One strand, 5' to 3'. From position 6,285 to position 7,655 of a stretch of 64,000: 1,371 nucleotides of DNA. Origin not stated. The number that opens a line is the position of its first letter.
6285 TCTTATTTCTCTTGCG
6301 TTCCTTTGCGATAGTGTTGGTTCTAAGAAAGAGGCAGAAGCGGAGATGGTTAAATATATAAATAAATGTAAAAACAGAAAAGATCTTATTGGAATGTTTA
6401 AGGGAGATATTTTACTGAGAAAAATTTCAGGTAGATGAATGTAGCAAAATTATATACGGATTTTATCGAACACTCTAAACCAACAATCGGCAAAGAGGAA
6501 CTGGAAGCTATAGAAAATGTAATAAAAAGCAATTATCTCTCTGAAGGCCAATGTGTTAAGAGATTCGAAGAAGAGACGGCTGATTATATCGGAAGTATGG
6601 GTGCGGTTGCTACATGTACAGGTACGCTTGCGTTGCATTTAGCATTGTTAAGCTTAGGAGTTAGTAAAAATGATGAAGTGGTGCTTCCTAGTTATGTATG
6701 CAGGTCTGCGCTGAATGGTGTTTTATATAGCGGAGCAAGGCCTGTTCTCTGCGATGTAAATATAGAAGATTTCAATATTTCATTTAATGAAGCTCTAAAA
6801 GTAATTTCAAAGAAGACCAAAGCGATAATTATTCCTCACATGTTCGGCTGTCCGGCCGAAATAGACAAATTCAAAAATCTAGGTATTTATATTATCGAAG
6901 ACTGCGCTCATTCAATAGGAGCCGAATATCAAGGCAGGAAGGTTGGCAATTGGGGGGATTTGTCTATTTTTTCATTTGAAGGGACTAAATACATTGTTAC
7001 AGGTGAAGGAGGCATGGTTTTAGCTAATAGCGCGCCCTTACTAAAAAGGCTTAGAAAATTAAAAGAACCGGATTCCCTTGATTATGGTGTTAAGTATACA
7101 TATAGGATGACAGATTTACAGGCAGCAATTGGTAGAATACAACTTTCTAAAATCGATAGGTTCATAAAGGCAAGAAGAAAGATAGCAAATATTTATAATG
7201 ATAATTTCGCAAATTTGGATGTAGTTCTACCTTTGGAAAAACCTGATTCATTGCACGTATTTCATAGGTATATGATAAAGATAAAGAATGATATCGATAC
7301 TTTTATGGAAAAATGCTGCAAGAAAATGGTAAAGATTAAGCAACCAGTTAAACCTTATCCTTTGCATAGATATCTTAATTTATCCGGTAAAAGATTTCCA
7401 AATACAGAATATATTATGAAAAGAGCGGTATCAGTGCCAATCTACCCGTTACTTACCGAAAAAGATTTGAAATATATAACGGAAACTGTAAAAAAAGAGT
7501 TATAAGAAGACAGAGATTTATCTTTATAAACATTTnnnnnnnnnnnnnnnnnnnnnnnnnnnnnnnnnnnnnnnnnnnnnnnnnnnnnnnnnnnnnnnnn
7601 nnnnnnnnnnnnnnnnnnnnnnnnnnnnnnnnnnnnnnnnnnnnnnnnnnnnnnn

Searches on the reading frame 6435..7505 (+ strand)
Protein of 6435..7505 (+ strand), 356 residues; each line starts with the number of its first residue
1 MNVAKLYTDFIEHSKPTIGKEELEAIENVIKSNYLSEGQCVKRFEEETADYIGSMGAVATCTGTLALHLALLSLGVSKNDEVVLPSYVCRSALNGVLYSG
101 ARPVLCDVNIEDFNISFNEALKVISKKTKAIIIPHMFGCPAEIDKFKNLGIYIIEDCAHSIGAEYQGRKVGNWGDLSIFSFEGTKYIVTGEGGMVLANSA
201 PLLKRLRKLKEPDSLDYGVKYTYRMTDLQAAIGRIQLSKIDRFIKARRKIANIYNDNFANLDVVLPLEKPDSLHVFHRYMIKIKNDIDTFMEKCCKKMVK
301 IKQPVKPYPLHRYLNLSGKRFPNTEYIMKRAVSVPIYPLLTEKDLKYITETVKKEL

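Call 5: search_protein_families(library=pfam, proteins=[window:6435-7505:+], max_evalue=0.01)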
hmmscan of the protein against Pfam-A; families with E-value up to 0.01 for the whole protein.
window:6435-7505:+ (356 aa): 1 family
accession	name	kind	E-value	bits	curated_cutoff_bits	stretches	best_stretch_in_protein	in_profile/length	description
PF01041.23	DegT_DnrJ_EryC1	-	3.6e-87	293.4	19.8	1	17-352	2-359/360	DegT/DnrJ/EryC1/StrS aminotransferase family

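Call 8: search_protein_families(library=ncbifam, proteins=[window:6435-7505:+], max_evalue=0.01)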
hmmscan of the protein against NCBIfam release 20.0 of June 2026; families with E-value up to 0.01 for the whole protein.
window:6435-7505:+ (356 aa): 15 families
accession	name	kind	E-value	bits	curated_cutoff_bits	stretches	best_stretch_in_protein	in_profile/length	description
TIGR03588.1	PseC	equivalog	3.6e-72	243.4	423.5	1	11-354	2-378/380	UDP-4-amino-4,6-dideoxy-N-acetyl-beta-L-altrosamine transaminase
TIGR04181.1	NHT_00031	hypoth_equivalog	1.5e-61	208.3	420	1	13-335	3-357/359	LegC family aminotransferase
NF008658.2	PRK11658.1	equivalog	3.1e-60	203.8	631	1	8-353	2-374/379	UDP-4-amino-4-deoxy-L-arabinose aminotransferase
NF008687.0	PRK11706.1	equivalog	5.6e-45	153.7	375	1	11-354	2-372/375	dTDP-4-amino-4,6-dideoxygalactose transaminase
NF011936.0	PRK15407.1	equivalog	4.1e-44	151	423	2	9-207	35-245/440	lipopolysaccharide biosynthesis protein RfbH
TIGR04427.1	PLP_DesI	equivalog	4.1e-36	124.9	650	1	23-352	35-379/390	dTDP-4-dehydro-6-deoxyglucose aminotransferase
TIGR02379.1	ECA_wecE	subfamily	7.5e-36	123.7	434.85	1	11-354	2-373/376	dTDP-4-amino-4,6-dideoxy-D-glucose transaminase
NF005817.0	PRK07683.1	equivalog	4e-06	25.8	575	1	50-135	85-169/387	aminotransferase A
NF005215.0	PRK06702.1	equivalog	1.8e-05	23.8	709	1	41-149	63-169/432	bifunctional O-acetylhomoserine aminocarboxypropyltransferase/cysteine synthase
NF006569.0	PRK09082.1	subfamily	0.00045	19.4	420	1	59-134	96-170/386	methionine aminotransferase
NF004975.0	PRK06348.1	equivalog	0.001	18.2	549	1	52-133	87-168/384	pyridoxal phosphate-dependent aminotransferase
NF005816.0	PRK07682.1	equivalog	0.0012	17.5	620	1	50-133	86-169/390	aminotransferase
NF041091.1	asp_aminotase_Arch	equivalog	0.0013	17.7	550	1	57-133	90-166/376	aspartate aminotransferase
NF006488.0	PRK08912.1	equivalog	0.0013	17.7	498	1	57-135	90-167/387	aminotransferase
NF041364.1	GntC_guanitoxin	equivalog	0.0095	14.9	415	0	61-133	66-140/356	guanitoxin biosynthesis PLP-dependent (S)-gamma-hydroxy-L-arginine cyclodehydratase GntC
